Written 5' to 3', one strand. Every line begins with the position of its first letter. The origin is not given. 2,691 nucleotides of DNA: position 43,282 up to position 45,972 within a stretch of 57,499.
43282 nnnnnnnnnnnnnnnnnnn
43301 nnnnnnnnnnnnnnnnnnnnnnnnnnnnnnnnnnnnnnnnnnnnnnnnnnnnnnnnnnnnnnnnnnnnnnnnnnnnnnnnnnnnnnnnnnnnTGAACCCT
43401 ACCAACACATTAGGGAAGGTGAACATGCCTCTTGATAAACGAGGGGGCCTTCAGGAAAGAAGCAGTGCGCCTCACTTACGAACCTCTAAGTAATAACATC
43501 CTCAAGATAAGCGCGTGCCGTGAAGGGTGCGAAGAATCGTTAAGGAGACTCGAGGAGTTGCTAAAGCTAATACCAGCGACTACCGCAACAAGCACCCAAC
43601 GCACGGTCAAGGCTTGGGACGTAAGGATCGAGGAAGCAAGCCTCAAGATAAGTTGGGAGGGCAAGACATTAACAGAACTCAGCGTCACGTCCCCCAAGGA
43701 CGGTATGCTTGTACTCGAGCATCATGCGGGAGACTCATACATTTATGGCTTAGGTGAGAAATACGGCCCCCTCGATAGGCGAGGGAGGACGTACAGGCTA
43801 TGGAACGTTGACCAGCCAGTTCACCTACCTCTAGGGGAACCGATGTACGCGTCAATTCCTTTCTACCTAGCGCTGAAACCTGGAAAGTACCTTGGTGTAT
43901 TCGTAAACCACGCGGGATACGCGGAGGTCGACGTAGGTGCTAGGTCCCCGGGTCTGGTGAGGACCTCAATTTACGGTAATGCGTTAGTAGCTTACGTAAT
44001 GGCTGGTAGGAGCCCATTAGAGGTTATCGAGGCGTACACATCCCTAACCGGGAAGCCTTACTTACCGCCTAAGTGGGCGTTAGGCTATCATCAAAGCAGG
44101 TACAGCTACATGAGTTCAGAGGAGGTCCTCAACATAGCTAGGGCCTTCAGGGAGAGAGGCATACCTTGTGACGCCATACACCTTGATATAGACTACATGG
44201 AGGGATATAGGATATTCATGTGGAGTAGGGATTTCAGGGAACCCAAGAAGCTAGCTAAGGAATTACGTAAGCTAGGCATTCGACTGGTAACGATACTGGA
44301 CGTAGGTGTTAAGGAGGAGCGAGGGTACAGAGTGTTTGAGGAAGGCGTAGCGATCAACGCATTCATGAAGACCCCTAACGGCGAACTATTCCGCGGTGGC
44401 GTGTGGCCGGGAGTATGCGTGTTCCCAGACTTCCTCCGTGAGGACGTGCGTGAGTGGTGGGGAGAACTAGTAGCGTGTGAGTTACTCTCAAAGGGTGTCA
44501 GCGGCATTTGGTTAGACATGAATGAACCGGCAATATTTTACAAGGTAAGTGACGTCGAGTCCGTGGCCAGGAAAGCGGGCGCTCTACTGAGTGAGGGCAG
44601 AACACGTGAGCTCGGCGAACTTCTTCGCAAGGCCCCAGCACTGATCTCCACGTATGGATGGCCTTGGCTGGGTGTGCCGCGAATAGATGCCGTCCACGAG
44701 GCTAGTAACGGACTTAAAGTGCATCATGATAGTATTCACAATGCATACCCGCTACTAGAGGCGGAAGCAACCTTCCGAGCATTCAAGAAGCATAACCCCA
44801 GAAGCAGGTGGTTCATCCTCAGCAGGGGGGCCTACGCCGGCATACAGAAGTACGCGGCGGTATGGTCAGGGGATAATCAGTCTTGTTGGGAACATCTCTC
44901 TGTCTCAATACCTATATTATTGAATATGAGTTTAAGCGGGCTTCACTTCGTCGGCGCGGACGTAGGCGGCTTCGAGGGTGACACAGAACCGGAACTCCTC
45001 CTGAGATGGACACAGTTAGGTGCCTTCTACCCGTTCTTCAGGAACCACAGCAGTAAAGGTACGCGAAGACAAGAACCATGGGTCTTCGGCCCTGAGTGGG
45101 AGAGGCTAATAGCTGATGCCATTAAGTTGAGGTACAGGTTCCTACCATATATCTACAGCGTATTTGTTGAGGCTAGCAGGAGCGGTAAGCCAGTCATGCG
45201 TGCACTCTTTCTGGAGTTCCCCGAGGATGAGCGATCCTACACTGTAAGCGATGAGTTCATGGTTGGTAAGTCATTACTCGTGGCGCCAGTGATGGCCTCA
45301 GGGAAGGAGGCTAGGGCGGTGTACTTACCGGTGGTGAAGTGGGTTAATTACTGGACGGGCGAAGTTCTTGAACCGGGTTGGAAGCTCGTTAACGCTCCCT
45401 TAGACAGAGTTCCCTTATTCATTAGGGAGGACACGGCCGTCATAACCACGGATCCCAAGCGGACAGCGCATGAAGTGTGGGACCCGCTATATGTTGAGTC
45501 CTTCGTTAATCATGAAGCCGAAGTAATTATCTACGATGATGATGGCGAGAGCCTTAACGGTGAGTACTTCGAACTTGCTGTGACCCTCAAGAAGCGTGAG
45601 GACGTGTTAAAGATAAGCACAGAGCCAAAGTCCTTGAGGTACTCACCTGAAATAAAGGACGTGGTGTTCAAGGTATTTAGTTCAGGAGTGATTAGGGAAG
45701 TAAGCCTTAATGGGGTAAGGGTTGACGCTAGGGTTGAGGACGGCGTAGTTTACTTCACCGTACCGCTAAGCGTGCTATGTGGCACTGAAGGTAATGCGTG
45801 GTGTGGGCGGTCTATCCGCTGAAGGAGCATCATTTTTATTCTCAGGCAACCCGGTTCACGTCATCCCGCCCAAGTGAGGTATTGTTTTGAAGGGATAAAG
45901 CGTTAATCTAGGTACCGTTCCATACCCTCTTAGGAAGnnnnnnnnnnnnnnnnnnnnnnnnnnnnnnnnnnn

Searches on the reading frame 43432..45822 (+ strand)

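Call 13: search_protein_families(library=ncbifam, proteins=[window:43432-45822:+], max_evalue=0.00001)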
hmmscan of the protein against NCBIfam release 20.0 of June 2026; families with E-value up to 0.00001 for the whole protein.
window:43432-45822:+ (796 aa): 3 families
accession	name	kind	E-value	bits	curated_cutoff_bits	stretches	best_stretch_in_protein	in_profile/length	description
NF040948.1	alpha_gluc_MalA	equivalog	1e-180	602.1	800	1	77-674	36-610/627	alpha-glucosidase MalA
NF007940.0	PRK10658.1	equivalog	4.4e-85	286.6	606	2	433-737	433-733/771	alpha-xylosidase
NF007746.0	PRK10426.1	equivalog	1.1e-56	192.6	553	1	430-670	421-670/683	alpha-glucosidase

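Call 14: search_protein_families(library=pfam, proteins=[window:43432-45822:+], max_evalue=0.00001)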
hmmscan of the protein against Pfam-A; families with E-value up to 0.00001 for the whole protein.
window:43432-45822:+ (796 aa): 3 families
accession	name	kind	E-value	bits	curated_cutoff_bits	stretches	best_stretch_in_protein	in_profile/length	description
PF01055.32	Glyco_hydro_31_2nd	-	9.9e-119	396.9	23.5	1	209-576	1-327/328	Glycosyl hydrolases family 31 TIM-barrel domain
PF21365.3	Glyco_hydro_31_3rd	-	2.2e-25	89.4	24.4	1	585-668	1-85/87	Glycosyl hydrolase family 31 C-terminal domain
PF13802.12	Gal_mutarotas_2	-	1.7e-22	81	27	1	66-167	62-184/184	Glycosyl hydrolase 31 N-terminal galactose mutarotase-like domain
